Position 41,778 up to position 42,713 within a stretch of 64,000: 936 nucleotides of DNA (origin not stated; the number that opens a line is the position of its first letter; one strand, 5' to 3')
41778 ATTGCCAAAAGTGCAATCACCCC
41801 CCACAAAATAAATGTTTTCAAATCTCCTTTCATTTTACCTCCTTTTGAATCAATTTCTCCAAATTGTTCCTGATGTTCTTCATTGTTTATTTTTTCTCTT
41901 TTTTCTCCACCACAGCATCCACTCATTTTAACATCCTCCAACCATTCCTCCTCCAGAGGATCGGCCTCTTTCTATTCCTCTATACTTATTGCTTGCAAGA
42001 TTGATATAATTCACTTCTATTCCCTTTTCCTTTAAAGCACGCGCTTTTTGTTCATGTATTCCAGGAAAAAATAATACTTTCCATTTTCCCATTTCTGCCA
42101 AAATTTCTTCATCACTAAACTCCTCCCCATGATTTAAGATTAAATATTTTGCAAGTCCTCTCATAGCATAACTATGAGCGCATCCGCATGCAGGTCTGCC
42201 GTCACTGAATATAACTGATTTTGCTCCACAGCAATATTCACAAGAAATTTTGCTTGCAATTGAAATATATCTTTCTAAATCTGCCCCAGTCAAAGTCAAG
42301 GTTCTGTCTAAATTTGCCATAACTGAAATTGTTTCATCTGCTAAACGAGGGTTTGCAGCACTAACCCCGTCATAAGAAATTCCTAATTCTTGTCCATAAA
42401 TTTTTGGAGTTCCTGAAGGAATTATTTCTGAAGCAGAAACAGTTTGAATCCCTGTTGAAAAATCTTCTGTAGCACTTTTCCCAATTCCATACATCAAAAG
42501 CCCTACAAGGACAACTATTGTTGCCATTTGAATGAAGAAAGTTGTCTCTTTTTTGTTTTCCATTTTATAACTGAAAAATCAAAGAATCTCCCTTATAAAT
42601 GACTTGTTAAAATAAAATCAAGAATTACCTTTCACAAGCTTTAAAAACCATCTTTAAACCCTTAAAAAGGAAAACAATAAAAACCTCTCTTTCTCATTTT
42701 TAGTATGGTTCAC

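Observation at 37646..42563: Ten overlapping genes for Cys-motif membrane and secreted proteins: candidate undescribed extracytoplasmic thiol/copper-handling system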

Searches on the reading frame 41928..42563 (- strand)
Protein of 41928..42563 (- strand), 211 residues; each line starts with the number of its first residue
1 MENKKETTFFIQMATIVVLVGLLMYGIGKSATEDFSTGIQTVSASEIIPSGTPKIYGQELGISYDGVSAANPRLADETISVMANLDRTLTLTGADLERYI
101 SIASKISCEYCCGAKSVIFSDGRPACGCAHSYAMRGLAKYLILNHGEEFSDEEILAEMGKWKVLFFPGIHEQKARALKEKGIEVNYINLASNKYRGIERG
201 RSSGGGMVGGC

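Call 3: search_protein_families(library=pfam, proteins=[window:41928-42563:-], max_evalue=1)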
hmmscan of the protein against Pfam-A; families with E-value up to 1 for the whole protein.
window:41928-42563:- (211 aa): 0 families

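Call 4: search_protein_families(library=ncbifam, proteins=[window:41928-42563:-], max_evalue=1)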
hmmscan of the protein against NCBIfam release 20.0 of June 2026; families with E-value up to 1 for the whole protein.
window:41928-42563:- (211 aa): 1 family
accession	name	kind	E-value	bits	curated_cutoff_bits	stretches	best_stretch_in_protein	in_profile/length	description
TIGR02190.1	GlrX-dom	hypoth_equivalog_domain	0.075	13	99.3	0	98-122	8-32/79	glutaredoxin-family domain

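Call 9: find_homologous_proteins(query=window:41928-42563:-, max_evalue=0.001)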
Query window:41928-42563:- (211 aa): 2284 proteins with E <= 0.001 among 2507 candidates; the best 120 are listed.
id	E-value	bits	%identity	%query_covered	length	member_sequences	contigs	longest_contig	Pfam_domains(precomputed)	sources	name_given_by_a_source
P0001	1.5e-135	467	100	100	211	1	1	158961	-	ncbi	-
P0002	5.1e-99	348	71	100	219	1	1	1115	-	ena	-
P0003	4.7e-96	338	70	100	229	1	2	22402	-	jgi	-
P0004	2.1e-95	336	70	100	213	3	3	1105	-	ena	-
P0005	2.2e-95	336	70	99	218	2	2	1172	-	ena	-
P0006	9.9e-95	334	69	100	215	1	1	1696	-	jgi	jgi:hypothetical protein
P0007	1.5e-94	333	72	97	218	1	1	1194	-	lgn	-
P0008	2.6e-92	326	70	99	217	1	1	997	-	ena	-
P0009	5.9e-92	325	68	100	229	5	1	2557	-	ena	-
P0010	2.8e-91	323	68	100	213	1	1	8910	-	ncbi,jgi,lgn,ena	-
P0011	4.4e-91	322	69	100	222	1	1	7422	-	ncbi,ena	-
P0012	6.8e-91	321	68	99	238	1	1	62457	-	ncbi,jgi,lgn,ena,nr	ncbi:MAG: hypothetical protein KKF56_02100 [Nanoarchaeota archaeon]|nr:hypothetical protein [Nanoarc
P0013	1.2e-90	320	70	97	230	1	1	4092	-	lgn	-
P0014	1.8e-90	320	68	99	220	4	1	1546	-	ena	-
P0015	2.0e-90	320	67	99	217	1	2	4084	-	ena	-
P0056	7.3e-86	305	63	100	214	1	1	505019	-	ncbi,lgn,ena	-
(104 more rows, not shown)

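Call 10: find_encoding_contigs(protein=P0001, flank=10000, max_places=3)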
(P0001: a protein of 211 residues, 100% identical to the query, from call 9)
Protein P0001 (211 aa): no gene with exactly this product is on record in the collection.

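Call 11: find_encoding_contigs(protein=P0056, flank=10000, max_places=3)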
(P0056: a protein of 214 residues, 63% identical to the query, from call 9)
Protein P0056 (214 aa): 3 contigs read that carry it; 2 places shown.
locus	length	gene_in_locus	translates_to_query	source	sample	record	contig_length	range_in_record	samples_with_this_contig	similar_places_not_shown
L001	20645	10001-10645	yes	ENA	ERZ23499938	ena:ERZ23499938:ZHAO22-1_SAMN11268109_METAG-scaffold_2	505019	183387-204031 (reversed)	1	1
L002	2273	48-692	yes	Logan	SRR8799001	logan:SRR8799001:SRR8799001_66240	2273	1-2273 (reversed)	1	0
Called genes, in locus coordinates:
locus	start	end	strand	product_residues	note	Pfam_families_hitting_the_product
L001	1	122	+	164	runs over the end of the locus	-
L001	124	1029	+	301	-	PF13473:Cupredoxin_1, PF00116:COX2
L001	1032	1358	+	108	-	-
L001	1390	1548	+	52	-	PF23447:DUF7128 (weak)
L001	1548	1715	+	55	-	-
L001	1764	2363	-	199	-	-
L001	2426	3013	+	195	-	PF02163:Peptidase_M50 (faint)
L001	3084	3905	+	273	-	-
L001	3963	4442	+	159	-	PF24034:DUF7343 (weak), PF01047:MarR (weak)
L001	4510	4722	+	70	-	PF24434:DUF7557 (faint), PF02697:VAPB_antitox (weak)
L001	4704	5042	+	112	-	-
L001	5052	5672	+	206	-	PF09335:VTT_dom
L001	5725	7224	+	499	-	PF00478:IMPDH, PF00571:CBS, PF01070:FMN_dh, PF03060:NMO, PF00977:His_biosynth (faint)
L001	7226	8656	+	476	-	PF00709:Adenylsucc_synt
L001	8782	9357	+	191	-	-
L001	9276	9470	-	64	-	-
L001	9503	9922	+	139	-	-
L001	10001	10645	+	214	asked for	-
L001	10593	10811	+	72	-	-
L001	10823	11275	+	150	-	PF04214:DUF411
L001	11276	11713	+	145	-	-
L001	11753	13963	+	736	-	PF00403:HMA, PF08282:Hydrolase_3 (faint), PF00122:E1-E2_ATPase, PF00702:Hydrolase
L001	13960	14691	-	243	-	PF02463:SMC_N (weak), PF00005:ABC_tran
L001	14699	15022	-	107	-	-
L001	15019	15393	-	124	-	PF01592:NifU_N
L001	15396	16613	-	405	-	PF00155:Aminotran_1_2, PF00266:Aminotran_5, PF01053:Cys_Met_Meta_PP (faint), PF01041:DegT_DnrJ_EryC1 (weak)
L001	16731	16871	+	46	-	-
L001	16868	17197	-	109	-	-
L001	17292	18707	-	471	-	PF19295:SufBD_N, PF01458:SUFBD_core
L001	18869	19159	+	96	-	-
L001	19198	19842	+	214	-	-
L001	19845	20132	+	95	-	-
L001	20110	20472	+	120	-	PF02452:PemK_toxin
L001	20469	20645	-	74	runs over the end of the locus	PF08984:DUF1858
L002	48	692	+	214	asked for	-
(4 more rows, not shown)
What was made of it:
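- A minimal g01-g02-CopG-(145 aa)-CopA version exists in L001 and L012 (call 11).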

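Call 13: find_related_loci(query=A1, collection=genome_contigs, flank=10000)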
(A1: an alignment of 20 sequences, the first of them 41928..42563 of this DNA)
Query A1 (211 aa) in genome_contigs; peptide patterns used: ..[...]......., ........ (x = any residue, [..] = any of these).
599 stretches matched a pattern (row limit reached: there are more); 321 encode a relative of the query (tblastn E <= 1e-3); the best 80 are kept; 80 distinct loci.
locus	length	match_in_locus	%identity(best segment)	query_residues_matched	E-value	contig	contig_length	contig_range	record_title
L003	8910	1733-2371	68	1-211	3e-97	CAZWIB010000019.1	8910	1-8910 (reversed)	MAG TPA_asm: Candidatus Woesearchaeota archaeon isolate binchicken_co275_507 genome assembly, contig: NODE_12922_length_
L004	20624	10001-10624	68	3-211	2e-93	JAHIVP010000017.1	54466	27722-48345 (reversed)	MAG: Nanoarchaeota archaeon isolate MM_PC_MetaG.mb.86 MM_PC_MetaG.mb.86_k141_404177, whole genome shotgun sequence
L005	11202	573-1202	66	4-211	4e-92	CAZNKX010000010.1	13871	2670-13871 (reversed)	MAG TPA_asm: Candidatus Woesearchaeota archaeon isolate SRP200020_co5_183 genome assembly, contig: NODE_6861_length_1387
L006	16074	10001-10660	65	1-211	1e-90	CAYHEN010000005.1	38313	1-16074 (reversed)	MAG TPA_asm: Candidatus Woesearchaeota archaeon isolate ERP119705_co12_12 genome assembly, contig: NODE_1087_length_3831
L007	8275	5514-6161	66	1-211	3e-90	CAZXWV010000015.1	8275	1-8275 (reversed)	MAG TPA_asm: Candidatus Woesearchaeota archaeon isolate SRP050083_co2_138 genome assembly, contig: NODE_7335_length_8275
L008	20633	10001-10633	65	7-211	2e-90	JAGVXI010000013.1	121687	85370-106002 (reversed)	Candidatus Pacearchaeota archaeon isolate RIFCSPLOWO2_01_FULL_32_35 rifcsplowo2_01_scaffold_784, whole genome shotgun se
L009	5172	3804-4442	63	2-211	6e-89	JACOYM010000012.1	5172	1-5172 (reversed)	MAG: Candidatus Pacearchaeota archaeon isolate NC_groundwater_179_Ag_S-0.1um_37_8 S4_GD2017_2_S1_scaffold_23838, whole g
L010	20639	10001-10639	63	3-211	3e-88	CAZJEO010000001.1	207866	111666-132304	MAG TPA_asm: Candidatus Woesearchaeota archaeon isolate binchicken_co136_1 genome assembly, contig: NODE_15_length_20786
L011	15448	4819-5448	65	4-211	1e-87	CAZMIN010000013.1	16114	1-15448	MAG TPA_asm: Candidatus Woesearchaeota archaeon isolate binchicken_co85_65 genome assembly, contig: NODE_1974_length_161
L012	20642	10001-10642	63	1-211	4e-88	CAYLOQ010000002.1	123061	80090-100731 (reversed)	MAG TPA_asm: Candidatus Woesearchaeota archaeon isolate binchicken_co85_6 genome assembly, contig: NODE_48_length_123061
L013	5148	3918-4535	62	9-211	1e-86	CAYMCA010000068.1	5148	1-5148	MAG TPA_asm: Candidatus Woesearchaeota archaeon isolate binchicken_co38_1125 genome assembly, contig: NODE_33852_length_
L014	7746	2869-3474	64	11-211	5e-86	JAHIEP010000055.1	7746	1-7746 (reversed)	MAG: Nanoarchaeota archaeon isolate KR11_0.1_MetaG.mb.26 KR11_0.1_MetaG.mb.26_k141_407764, whole genome shotgun sequence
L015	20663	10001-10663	58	4-211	8e-86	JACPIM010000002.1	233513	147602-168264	MAG: Candidatus Woesearchaeota archaeon isolate NC_groundwater_440_Ag_B-0.1um_30_18 GD18-4_B1_scaffold_175342, whole gen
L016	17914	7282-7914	63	2-211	2e-85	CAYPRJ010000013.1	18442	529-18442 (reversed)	MAG TPA_asm: Candidatus Woesearchaeota archaeon isolate SRP141376_co1_231 genome assembly, contig: NODE_6281_length_1844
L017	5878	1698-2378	59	1-211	4e-85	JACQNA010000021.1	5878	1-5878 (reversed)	MAG: Candidatus Woesearchaeota archaeon isolate NC_groundwater_1243_Ag_S-0.1um_52_42 S_p1_S3_coassembly_k141_682047, who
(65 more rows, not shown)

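Call 23: predict_structure(alignment_id=A1)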
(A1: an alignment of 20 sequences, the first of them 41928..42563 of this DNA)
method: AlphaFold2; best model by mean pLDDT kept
length: 211 residues; sequences in the alignment: 20
mean_pLDDT: 81.6   pTM: 0.73
mean pLDDT of the five models: 81.6, 80.5, 79.4, 76.8, 67.4
residues with pLDDT >= 90: 96; 70-90: 73; 50-70: 21; < 50: 21
segments of 3 or more residues with pLDDT < 50: 28-44
pLDDT, mean of each block of 10 residues (from residue 1): 60 78 55 33 62 92 89 92 97 97 89 84 90 97 96 95 88 88 90 78 65 64
secondary structure, 60 per line:
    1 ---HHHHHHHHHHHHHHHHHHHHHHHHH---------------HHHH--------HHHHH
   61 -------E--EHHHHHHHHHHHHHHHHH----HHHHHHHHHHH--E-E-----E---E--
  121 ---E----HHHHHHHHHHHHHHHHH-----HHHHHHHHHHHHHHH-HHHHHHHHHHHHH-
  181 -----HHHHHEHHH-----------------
elements in order: H4-28 H44-47 H56-60 H72-88 H93-103 H129-145 H151-165 H167-179 H186-190
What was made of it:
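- The Cys5-His cluster of g01 sits on a β-hairpin plus a helix N-terminus (call 23).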

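Call 27: search_solved_structures(query=A1, max_evalue=10, show_alignments=2)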
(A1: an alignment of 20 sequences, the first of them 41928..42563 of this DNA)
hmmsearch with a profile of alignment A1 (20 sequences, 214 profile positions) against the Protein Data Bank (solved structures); distinct sequences matched with E-value up to 10: 3.
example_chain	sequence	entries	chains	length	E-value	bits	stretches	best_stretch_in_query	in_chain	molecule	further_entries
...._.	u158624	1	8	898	0.3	13.7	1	164-199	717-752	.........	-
4r4x_A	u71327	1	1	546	1.3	11.6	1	26-100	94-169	PNGF-II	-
4r4z_A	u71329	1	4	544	1.3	11.6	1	26-100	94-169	PNGF-II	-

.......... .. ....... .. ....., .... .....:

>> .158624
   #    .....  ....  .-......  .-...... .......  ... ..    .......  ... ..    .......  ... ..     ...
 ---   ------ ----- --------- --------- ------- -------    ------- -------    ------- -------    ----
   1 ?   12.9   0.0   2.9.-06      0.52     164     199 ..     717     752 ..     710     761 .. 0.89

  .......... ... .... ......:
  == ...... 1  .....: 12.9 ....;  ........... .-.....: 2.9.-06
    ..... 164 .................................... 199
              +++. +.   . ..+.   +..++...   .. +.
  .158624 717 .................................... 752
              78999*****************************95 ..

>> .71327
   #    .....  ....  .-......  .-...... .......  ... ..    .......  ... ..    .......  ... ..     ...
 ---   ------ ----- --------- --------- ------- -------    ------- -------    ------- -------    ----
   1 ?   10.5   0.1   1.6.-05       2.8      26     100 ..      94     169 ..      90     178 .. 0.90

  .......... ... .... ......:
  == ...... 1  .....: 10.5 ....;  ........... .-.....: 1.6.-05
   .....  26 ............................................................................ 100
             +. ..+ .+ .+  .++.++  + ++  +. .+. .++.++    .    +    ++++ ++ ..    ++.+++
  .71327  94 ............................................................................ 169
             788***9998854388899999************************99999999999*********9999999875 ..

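Call 29: fold_search(model_id=the predicted structure, library=pdb)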
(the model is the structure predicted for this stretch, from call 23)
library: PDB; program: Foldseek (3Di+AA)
matches with E <= 10: 20; with E <= 0.001: 0
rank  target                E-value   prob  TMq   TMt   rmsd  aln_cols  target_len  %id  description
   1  2fji_1                3.5e+00  0.03  0.14  0.08  21.8       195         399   15  Crystal structure of the C-terminal domain of the exocyst subunit Sec6p (released 2006-05-16)
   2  8sc9_B                4.5e+00  0.03  0.13  0.11  11.8        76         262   17  Structure of PPARG in complex with MTX-531 (released 2024-06-12)
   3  6gx7_H                4.5e+00  0.02  0.15  0.12  14.4       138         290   15  Tubulin-CopN-alphaRep complex (released 2019-04-24)
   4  7ku6_A                5.3e+00  0.03  0.16  0.13  12.0       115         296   15  Dihydrodipicolinate synthase (DHDPS) from C.jejuni, H56N mutant with pyruvate bound in the active site (released 2021-12-01)
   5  2csb_A                5.6e+00  0.03  0.19  0.10  10.2       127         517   14  Crystal structure of Topoisomerase V from Methanopyrus kandleri (61 kDa fragment) (released 2006-01-31)
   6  4nrh_C                6.0e+00  0.04  0.14  0.11  11.1        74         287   22  CopN-Scc3 complex (released 2014-10-15)
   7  7lv8_C                6.0e+00  0.03  0.12  0.23  11.2        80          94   18  Structure of the Marseillevirus nucleosome (released 2021-05-05)
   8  7njk_d                6.0e+00  0.01  0.15  0.09  19.6       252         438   16  Mycobacterium smegmatis ATP synthase state 1a (released 2021-10-27)
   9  6enq_A                7.0e+00  0.02  0.13  0.11  10.6        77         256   14  Structure of human PPAR gamma LBD in complex with Lanifibranor (IVA337) (released 2018-03-14)
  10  2xlu_B                7.0e+00  0.01  0.14  0.08  10.6        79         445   14  Joint-functions of protein residues and NADP(H) in oxygen-activation by flavin-containing monooxygenase: complex with  (released 2010-09-15)
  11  3r8a_A                7.4e+00  0.01  0.13  0.12  17.3       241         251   11  X-ray crystal structure of the nuclear hormone receptor PPAR-gamma in a complex with a compound with dual PPAR gamma a (released 2012-03-14)
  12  5uc1_A                7.8e+00  0.01  0.13  0.13  15.9       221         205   11  Structural Analysis of Glucocorticoid Receptor beta Ligand Binding Domain Complexed with Glucocorticoid Antagonist RU- (released 2017-12-27)
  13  4nrh_A                8.3e+00  0.03  0.14  0.11  11.3        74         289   18  CopN-Scc3 complex (released 2014-10-15)
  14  8df7_A                8.3e+00  0.02  0.19  0.07  10.2       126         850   13  Structure of M. kandleri topoisomerase V in complex with DNA. 38 base pair symmetric DNA complex (released 2022-08-31)
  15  2cb8_B                8.3e+00  0.01  0.13  0.24  12.1        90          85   17  High resolution crystal structure of liganded human L-ACBP (released 2006-10-25)
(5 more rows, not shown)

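Call 44: search_protein_representatives(alignment_id=A1)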
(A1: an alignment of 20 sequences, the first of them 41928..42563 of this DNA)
Query: 20 sequences, 214 profile positions. Proteins with E-value up to 0.001 (for the whole library): 294; up to 1e-10: 244; up to 1e-30: 119. The best 150 are listed.
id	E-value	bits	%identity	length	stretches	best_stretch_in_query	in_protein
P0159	7.7e-88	309.8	-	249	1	39-214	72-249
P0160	3.9e-81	287.9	-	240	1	32-214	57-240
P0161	6.9e-81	287.1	-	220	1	3-214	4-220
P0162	3.5e-79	281.5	-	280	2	123-214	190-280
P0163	4.7e-79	281.1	-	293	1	43-214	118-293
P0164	1.9e-78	279.1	-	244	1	6-214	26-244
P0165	7.0e-76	270.7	-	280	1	27-214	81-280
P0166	6.3e-74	264.3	-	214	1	37-202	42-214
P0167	9.2e-74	263.8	-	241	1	14-214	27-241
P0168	7.0e-72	257.6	-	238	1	40-214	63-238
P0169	1.5e-69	250.0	-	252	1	5-214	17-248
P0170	4.6e-69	248.4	-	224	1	11-214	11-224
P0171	5.3e-67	241.7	-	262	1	47-214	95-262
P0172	8.5e-64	231.2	-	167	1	9-168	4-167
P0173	8.4e-59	214.9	-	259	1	41-214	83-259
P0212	9.1e-41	155.9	-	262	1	50-179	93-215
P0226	1.1e-38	149.1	-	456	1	50-184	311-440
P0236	1.9e-37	145.1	-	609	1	40-171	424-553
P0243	1.9e-36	141.8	-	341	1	46-184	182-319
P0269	1.8e-32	128.8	-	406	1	48-171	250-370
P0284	1.3e-29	119.5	-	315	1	39-185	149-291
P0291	5.1e-28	114.3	-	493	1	39-173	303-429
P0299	2.2e-25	105.6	-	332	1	48-171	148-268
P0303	5.6e-25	104.3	-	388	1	15-180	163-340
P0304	6.8e-25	104.0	-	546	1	48-186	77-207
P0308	2.0e-24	102.5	-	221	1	50-156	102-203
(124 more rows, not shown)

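Call 45: search_protein_families(library=pfam, proteins=[P0226, P0236, P0291, P0304, P0269, P0243, P0303, P0299, P0284, P0308], max_evalue=0.1)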
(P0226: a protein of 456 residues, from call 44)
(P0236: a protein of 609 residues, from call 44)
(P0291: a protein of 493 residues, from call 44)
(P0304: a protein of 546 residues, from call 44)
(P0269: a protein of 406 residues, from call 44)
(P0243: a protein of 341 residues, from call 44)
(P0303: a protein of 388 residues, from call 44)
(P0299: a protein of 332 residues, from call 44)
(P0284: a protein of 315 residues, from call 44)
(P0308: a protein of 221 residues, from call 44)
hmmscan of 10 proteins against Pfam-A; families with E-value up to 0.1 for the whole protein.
P0226 (456 aa): 3 families
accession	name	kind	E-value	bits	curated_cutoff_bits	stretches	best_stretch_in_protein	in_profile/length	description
PF00254.34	FKBP_C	-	3.6e-12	46.9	21.1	1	58-126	5-78/94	FKBP-type peptidyl-prolyl cis-trans isomerase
PF12985.13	DUF3869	-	0.0031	18.1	24.5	1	224-275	18-73/85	Domain of unknown function (DUF3869)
PF02699.20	YajC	-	0.007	16.7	28.2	0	212-255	31-71/78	Preprotein translocase subunit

P0236 (609 aa): 3 families
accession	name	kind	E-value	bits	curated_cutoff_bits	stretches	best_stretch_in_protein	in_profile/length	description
PF16743.10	PliI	-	0.0009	19.4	27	1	124-160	56-92/123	Periplasmic lysozyme inhibitor of I-type lysozyme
PF13517.12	FG-GAP_3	-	0.011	16.8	26.9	0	78-144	1-60/61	FG-GAP-like repeat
PF04695.18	Pex14_N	-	0.046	13.8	23.2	0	258-283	6-31/46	Pex14 N-terminal domain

P0291 (493 aa): 0 families

P0304 (546 aa): 0 families

P0269 (406 aa): 0 families

P0243 (341 aa): 2 families
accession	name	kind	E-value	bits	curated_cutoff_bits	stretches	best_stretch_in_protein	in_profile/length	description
PF15420.11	Abhydrolase_9_N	-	0.042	14.3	27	1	15-128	11-123/208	Alpha/beta-hydrolase family N-terminus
PF07431.17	DUF1512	-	0.091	12.9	25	0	111-182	4-74/177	Protein of unknown function (DUF1512) N-terminal domain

P0303 (388 aa): 0 families

P0299 (332 aa): 1 family
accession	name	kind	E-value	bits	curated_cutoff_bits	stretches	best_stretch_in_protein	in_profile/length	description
PF00916.26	Sulfate_transp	-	0.048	12.9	23.2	1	18-126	166-274/380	Sulfate permease family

P0284 (315 aa): 0 families

P0308 (221 aa): 0 families

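Call 50: find_homologous_proteins(query=P0212, max_evalue=0.001)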
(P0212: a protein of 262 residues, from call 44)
Query P0212 (262 aa): 1005 proteins with E <= 0.001 among 4071 candidates; the best 120 are listed.
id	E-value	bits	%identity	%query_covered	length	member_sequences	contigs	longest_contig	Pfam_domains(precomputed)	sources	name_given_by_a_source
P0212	2.2e-170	583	100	100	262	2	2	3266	-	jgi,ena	-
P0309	2.1e-139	481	81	100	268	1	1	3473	-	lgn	-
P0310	3.6e-65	238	51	86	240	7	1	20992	-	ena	-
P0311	5.0e-65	237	45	99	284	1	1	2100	-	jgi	jgi:hypothetical protein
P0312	5.9e-65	237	47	99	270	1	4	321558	-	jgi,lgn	-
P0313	1.6e-63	233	47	95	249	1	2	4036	-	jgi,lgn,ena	-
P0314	1.8e-63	232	48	92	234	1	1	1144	-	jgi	-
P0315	2.5e-63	232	51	82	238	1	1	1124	-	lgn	-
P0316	3.3e-63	232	58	69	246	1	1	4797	-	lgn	-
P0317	5.3e-63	231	47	96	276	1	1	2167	-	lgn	-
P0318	8.9e-63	230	57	71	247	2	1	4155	-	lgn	-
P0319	1.0e-62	230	51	81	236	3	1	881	-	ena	-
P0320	1.2e-62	230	54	76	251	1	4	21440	-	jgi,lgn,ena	-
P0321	1.5e-62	229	48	94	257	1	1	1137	-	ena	-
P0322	1.7e-62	229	58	69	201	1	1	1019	-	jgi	jgi:hypothetical protein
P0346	1.3e-59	220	55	70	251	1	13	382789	-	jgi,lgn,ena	-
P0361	1.3e-58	216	45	92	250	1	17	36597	-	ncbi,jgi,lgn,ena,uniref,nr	ncbi:MAG: hypothetical protein A3J65_00350 [Candidatus Buchananbacteria bacterium RIFCSPHIGHO2_02_FU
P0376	6.0e-58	214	43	92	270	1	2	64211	-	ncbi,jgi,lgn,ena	ncbi:MAG: hypothetical protein WC788_06835 [Candidatus Paceibacterota bacterium]|jgi:hypothetical pr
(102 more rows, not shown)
